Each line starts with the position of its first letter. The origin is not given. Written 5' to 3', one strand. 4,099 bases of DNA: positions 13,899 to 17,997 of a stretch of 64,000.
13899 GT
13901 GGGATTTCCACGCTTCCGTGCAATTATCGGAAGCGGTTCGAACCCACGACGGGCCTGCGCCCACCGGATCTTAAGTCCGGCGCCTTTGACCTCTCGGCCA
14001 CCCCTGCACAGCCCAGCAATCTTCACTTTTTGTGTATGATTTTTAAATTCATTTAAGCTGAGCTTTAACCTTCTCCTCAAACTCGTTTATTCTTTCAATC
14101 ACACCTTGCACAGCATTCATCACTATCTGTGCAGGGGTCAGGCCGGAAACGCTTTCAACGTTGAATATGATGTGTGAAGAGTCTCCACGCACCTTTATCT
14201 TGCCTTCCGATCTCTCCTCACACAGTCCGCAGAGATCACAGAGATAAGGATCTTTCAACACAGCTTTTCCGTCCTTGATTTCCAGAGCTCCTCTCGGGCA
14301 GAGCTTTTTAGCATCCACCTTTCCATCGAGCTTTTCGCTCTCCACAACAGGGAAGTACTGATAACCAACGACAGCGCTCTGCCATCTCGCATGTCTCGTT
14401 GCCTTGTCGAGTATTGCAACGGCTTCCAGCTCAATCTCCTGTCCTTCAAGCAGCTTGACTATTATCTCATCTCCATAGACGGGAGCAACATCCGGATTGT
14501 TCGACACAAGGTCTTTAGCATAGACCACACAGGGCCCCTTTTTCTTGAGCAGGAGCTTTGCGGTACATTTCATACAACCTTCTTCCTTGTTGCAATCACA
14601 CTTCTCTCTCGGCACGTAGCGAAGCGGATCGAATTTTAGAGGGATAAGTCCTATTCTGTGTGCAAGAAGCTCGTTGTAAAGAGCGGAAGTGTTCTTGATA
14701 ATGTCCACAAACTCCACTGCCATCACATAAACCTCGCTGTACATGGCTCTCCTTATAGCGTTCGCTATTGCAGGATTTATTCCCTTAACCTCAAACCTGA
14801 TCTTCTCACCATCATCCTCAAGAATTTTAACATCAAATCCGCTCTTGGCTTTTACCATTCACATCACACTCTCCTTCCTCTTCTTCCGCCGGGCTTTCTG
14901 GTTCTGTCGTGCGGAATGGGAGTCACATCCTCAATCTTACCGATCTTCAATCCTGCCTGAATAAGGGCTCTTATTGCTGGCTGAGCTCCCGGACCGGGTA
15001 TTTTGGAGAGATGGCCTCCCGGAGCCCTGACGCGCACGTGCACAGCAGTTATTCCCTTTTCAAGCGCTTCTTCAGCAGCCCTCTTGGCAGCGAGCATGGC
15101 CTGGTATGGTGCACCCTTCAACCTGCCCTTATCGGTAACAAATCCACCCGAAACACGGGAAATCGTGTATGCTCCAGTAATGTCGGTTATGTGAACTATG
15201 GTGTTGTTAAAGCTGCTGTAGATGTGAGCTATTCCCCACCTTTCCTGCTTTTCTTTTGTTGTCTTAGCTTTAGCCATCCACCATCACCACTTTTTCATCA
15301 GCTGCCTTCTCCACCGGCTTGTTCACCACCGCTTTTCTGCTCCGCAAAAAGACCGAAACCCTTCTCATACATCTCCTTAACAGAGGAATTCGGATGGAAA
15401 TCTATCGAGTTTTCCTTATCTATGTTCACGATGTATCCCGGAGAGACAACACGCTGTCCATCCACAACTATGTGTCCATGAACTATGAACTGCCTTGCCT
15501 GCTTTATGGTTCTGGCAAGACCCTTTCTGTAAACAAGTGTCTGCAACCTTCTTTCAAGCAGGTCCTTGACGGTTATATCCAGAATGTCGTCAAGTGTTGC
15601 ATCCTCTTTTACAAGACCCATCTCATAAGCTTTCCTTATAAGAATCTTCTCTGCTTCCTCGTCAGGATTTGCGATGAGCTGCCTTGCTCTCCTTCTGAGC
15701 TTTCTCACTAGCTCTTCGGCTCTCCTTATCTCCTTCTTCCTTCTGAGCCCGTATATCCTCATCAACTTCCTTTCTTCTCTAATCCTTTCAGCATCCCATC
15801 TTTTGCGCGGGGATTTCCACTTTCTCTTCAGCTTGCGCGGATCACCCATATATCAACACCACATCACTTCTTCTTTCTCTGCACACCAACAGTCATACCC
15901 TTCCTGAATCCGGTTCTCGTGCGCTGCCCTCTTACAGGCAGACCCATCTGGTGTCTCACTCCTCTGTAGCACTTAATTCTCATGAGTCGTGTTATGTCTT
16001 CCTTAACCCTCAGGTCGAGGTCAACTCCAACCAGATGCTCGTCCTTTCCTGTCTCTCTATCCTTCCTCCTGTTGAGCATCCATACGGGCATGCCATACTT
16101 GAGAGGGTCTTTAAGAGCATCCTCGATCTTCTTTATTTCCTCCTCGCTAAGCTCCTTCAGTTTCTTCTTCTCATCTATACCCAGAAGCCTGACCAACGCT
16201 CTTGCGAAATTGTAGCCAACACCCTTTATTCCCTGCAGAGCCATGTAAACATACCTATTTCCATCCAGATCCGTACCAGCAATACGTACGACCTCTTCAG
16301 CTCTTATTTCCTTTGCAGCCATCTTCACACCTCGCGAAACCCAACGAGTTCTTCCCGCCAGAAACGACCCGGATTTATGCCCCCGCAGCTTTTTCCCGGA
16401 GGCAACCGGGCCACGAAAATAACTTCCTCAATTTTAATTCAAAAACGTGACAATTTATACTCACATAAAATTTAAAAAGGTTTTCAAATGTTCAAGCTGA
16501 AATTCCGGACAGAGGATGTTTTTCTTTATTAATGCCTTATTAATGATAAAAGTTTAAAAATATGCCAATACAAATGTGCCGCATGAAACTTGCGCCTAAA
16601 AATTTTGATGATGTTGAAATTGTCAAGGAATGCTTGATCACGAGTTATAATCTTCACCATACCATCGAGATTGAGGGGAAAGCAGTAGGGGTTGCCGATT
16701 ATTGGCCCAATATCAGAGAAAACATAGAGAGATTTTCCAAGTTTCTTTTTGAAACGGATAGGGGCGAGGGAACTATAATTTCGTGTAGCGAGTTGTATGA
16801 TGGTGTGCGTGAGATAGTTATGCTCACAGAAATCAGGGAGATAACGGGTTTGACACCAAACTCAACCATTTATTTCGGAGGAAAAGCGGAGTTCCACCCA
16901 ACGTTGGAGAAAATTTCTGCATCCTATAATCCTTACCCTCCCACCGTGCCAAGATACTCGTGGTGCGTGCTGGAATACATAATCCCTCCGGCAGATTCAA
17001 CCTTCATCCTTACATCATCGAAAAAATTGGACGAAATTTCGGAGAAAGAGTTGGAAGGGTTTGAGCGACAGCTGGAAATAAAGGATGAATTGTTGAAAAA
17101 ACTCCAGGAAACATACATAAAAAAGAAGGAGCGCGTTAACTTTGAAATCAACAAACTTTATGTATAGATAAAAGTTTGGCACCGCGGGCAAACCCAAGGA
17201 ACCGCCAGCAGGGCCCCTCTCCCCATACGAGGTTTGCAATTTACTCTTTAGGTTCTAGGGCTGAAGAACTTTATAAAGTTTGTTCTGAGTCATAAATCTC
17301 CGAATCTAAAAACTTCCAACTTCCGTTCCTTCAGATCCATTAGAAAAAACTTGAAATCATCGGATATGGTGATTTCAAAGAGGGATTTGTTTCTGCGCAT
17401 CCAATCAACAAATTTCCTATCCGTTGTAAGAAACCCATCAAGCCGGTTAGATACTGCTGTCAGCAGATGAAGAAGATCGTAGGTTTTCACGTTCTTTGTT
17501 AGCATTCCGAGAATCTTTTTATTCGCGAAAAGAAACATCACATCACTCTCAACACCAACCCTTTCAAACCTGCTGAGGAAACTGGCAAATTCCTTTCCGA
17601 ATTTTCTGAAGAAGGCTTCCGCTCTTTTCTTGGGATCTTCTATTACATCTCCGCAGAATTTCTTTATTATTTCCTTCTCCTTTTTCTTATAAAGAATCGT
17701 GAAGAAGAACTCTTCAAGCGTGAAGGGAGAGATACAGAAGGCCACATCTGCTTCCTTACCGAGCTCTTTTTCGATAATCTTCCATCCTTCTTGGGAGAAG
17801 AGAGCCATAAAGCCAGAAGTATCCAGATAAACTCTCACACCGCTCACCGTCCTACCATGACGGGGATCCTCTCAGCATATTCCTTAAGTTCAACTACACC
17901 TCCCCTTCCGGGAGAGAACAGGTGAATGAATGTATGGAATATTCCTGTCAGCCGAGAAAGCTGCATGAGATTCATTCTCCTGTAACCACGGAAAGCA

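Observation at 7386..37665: Six of eight tRNAs carry an intron at the same non-canonical T-loop position; one carries a D-loop intron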

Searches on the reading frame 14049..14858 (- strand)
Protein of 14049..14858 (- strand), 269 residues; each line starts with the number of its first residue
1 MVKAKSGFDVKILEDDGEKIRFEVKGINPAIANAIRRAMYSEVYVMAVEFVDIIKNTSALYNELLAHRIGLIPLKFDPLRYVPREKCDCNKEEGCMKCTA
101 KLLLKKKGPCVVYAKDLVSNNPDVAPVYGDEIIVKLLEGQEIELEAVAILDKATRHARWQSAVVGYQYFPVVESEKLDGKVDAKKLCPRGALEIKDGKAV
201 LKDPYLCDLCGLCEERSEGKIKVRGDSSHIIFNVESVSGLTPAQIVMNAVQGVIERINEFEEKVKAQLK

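Call 20: search_protein_families(library=pfam, proteins=[window:14049-14858:-])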
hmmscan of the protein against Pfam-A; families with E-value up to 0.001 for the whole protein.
window:14049-14858:- (269 aa): 2 families
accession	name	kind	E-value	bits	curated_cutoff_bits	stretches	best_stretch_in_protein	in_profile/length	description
PF01000.31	RNA_pol_A_bac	-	5.1e-16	59.4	33.9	1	57-158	5-101/119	RNA polymerase Rpb3/RpoA insert domain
PF01193.29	RNA_pol_L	-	4e-13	49.3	24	1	21-255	1-72/74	RNA polymerase Rpb3/Rpb11 dimerisation domain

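Call 21: find_related_loci(query=window:14049-14858:-, collection=genome_contigs, flank=10000)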
Query window:14049-14858:- (269 aa) in genome_contigs; peptide patterns used: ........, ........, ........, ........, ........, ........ (x = any residue, [..] = any of these).
180 stretches matched a pattern, but none encodes a relative of the query by tblastn (E <= 1e-3).

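Call 22: find_homologous_proteins(query=window:14049-14858:-, max_evalue=1e-20)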
Query window:14049-14858:- (269 aa): 327 proteins with E <= 1e-20 among 1217 candidates; the best 120 are listed.
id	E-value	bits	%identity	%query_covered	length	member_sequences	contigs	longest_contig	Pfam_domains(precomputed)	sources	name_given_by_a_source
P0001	1.6e-173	593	100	100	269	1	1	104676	PF01000.32,PF01193.30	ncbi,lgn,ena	-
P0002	1.4e-138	479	80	98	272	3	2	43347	PF01000.32,PF01193.30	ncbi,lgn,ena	-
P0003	5.0e-93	329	56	99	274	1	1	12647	PF01000.32,PF01193.30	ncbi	-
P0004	1.5e-91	324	57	98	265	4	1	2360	PF01000.32,PF01193.30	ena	-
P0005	4.6e-89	316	57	98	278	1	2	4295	PF01000.32,PF01193.30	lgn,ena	-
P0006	4.9e-87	310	56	97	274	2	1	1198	PF01000.32,PF01193.30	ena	-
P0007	7.0e-70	253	48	97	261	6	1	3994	PF01000.32,PF01193.30,PF00037.33,PF12838.13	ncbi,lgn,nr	ncbi:MAG: DNA-directed RNA polymerase subunit D [archaeon]|nr:DNA-directed RNA polymerase subunit D 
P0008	1.7e-67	246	48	95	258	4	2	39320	PF01000.32,PF01193.30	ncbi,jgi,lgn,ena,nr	ncbi:MAG: DNA-directed RNA polymerase subunit D [Candidatus Aenigmatarchaeota archaeon]|nr:MAG: DNA-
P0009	3.5e-67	245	48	90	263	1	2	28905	PF01000.32,PF01193.30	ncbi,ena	-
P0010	7.6e-67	243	47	95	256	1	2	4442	PF01000.32,PF01193.30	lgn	-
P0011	1.7e-66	242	45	97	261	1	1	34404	PF01000.32,PF01193.30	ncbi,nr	ncbi:MAG: DNA-directed RNA polymerase subunit D [Nanohaloarchaea archaeon]|nr:DNA-directed RNA polym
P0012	2.2e-66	242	46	97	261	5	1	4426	PF01000.32,PF01193.30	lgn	-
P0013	1.2e-65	240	45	97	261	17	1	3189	PF01000.32,PF01193.30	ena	-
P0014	1.2e-65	240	46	96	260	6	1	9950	PF01000.32,PF01193.30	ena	-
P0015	4.3e-65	238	50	95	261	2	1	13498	PF01000.32,PF01193.30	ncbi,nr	ncbi:DNA-directed RNA polymerase subunit D [uncultured archaeon]|nr:DNA-directed RNA polymerase subu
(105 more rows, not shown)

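Call 23: find_encoding_contigs(protein=P0001, flank=10000, max_places=3)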
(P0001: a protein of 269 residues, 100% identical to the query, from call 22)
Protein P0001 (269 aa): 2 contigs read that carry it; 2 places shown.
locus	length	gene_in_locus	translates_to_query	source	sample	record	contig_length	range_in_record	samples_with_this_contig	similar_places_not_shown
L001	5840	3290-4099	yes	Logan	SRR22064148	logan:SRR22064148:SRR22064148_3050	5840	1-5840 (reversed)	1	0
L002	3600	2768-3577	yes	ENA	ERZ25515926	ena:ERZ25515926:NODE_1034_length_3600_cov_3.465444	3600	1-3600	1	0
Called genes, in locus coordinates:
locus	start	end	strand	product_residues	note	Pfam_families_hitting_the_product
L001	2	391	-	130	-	?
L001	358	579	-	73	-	-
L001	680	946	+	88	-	-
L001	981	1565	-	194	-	-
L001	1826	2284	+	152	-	PF00416:Ribosomal_S13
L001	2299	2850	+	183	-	PF01479:S4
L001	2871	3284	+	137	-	PF00411:Ribosomal_S11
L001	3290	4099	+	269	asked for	PF01193:RNA_pol_L, PF01000:RNA_pol_A_bac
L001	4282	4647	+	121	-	PF17135:Ribosomal_L18 (weak), PF00828:Ribosomal_L27A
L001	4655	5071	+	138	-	PF00572:Ribosomal_L13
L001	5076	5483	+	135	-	PF00380:Ribosomal_S9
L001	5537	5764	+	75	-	PF01194:RNA_pol_N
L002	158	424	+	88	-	-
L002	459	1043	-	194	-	-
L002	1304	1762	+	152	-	PF00416:Ribosomal_S13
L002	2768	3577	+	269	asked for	PF01193:RNA_pol_L, PF01000:RNA_pol_A_bac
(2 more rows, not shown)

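Call 24: find_encoding_contigs(protein=P0002, flank=10000, max_places=3)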
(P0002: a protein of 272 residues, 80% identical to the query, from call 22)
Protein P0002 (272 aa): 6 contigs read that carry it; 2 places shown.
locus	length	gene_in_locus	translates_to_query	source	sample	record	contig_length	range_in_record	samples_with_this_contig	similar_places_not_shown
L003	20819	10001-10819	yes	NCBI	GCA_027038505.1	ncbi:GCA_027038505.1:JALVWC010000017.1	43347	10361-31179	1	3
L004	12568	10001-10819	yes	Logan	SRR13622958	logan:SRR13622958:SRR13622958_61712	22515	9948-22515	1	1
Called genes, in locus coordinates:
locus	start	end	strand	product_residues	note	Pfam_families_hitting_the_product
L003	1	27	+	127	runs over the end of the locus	PF00410:Ribosomal_S8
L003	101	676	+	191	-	PF00347:Ribosomal_L6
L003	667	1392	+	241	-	PF01655:Ribosomal_L32e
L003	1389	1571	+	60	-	-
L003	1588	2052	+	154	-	PF01280:Ribosomal_L19e, PF25476:Ribosomal_L19e_C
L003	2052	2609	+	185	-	PF17144:Ribosomal_L5e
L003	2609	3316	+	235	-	PF00333:Ribosomal_S5, PF03719:Ribosomal_S5_C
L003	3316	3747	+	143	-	PF00327:Ribosomal_L30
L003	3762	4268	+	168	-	PF00828:Ribosomal_L27A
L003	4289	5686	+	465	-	PF00344:SecY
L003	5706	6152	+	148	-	PF01956:EMC3_TMCO1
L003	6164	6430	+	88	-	PF01199:Ribosomal_L34e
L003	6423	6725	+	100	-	-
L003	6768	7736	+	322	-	PF08068:DKCLD, PF01509:TruB_N, PF21238:Pus10_C, PF16198:TruB_C_2, PF01472:PUA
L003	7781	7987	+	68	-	PF03966:Trm112p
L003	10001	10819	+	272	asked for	PF01193:RNA_pol_L, PF01000:RNA_pol_A_bac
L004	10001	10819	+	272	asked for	PF01193:RNA_pol_L, PF01000:RNA_pol_A_bac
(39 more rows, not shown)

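Call 25: find_encoding_contigs(protein=P0003, flank=10000, max_places=3)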
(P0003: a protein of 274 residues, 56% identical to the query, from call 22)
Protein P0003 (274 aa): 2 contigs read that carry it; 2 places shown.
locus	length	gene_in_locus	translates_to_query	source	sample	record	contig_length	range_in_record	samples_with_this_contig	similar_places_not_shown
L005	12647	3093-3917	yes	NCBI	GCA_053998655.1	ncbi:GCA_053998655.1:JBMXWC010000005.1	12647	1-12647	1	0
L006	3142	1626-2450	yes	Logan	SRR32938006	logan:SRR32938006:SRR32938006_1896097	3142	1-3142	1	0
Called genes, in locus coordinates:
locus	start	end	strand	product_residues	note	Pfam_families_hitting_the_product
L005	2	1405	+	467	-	?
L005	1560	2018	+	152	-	PF00416:Ribosomal_S13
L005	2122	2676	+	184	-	PF01479:S4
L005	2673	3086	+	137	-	PF00411:Ribosomal_S11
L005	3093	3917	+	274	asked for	PF01193:RNA_pol_L, PF01000:RNA_pol_A_bac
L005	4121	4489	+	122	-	PF17135:Ribosomal_L18 (weak), PF00828:Ribosomal_L27A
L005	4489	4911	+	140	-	PF00572:Ribosomal_L13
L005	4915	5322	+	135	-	PF00380:Ribosomal_S9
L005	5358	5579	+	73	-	PF01194:RNA_pol_N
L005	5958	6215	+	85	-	-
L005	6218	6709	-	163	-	-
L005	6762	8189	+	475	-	PF01406:tRNA-synt_1e, PF00133:tRNA-synt_1 (weak), PF01921:tRNA-synt_1f, PF09334:tRNA-synt_1g, PF09190:DALR_2, PF23493:CysS_C (weak)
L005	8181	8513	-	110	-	PF04463:2-thiour_desulf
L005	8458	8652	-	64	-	PF04463:2-thiour_desulf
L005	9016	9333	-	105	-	PF01909:NTP_transf_2, PF18765:Polbeta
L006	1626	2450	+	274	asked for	PF01193:RNA_pol_L, PF01000:RNA_pol_A_bac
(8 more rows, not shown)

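Call 26: list_cluster_members(proteins=[P0001, P0002, P0003, P0007, P0009])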
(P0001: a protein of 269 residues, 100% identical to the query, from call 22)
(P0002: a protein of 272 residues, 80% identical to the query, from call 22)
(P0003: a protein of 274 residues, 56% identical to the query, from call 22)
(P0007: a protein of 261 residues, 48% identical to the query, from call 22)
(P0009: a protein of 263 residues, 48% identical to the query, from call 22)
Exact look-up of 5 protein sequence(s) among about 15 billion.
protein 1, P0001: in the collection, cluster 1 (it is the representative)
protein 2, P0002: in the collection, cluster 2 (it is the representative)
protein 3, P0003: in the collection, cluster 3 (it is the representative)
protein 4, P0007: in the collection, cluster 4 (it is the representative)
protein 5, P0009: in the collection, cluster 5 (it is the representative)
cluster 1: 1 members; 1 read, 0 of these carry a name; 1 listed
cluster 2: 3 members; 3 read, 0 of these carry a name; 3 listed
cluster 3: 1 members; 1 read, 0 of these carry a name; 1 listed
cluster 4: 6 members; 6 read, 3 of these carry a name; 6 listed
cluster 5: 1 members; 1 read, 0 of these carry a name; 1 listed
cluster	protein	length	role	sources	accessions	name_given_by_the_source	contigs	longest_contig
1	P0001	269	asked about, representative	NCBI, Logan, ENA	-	-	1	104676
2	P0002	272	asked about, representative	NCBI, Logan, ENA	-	-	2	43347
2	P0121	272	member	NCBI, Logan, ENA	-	-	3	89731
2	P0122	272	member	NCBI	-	-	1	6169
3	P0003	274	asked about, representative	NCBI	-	-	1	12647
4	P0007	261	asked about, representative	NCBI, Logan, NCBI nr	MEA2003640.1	MAG: DNA-directed RNA polymerase subunit D [archaeon] | DNA-directed RNA polymerase subunit D [archaeon]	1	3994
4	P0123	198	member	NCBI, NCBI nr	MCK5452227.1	MAG: DNA-directed RNA polymerase subunit D, partial [Candidatus Aenigmarchaeota archaeon] | DNA-directed RNA polymerase subunit D [Candidatus Aenigmarchaeota archaeon]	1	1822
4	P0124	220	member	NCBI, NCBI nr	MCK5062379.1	MAG: DNA-directed RNA polymerase subunit D, partial [Candidatus Aenigmarchaeota archaeon] | DNA-directed RNA polymerase subunit D [Candidatus Aenigmarchaeota archaeon]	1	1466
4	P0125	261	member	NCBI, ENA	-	-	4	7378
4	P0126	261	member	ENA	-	-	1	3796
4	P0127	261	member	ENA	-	-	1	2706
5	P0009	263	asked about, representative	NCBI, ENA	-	-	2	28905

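Call 37: find_related_loci(query=A1, collection=genome_contigs, flank=10000)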
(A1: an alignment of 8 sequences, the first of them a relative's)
Query A1 (269 aa) in genome_contigs; peptide patterns used: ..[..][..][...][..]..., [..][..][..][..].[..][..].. (x = any residue, [..] = any of these).
414 stretches matched a pattern; 5 encode a relative of the query (tblastn E <= 1e-3); 5 distinct loci.
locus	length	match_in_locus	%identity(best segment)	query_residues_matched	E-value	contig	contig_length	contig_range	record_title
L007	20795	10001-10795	80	4-269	3e-145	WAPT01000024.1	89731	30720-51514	MAG: Nanobdellati archaeon isolate S144_79_esom k151_57031, whole genome shotgun sequence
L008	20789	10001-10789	80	6-269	1e-144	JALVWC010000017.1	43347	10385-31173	MAG: Nanobdellati archaeon isolate M10_metabat1_scaf2bin.076 M10_NODE_271_length_43347_cov_2.281976, whole genome shotgu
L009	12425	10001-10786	43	10-268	4e-55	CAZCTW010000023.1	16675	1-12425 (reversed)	MAG TPA_asm: uncultured Thermofilaceae archaeon isolate SRP141552_co1_150 genome assembly, contig: NODE_1438_length_1667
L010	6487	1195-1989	42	7-268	1e-49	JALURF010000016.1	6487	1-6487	MAG: Thermofilaceae archaeon isolate S146_metabat2_scaf2bin.032_VB S146_NODE_11640_length_6487_cov_1.777516, whole genom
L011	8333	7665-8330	42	8-226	1e-40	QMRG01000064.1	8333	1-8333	MAG: Thermoprotei archaeon isolate B69_G16 B69_Guay16_scaffold_07409, whole genome shotgun sequence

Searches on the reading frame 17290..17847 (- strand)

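Call 20: search_protein_families(library=pfam, proteins=[window:17290-17847:-])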
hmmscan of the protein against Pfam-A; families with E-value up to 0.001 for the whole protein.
window:17290-17847:- (185 aa): 1 family
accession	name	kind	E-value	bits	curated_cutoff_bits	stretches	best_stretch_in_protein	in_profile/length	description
PF01850.27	PIN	-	0.00013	23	23.6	0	6-147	1-115/120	PIN domain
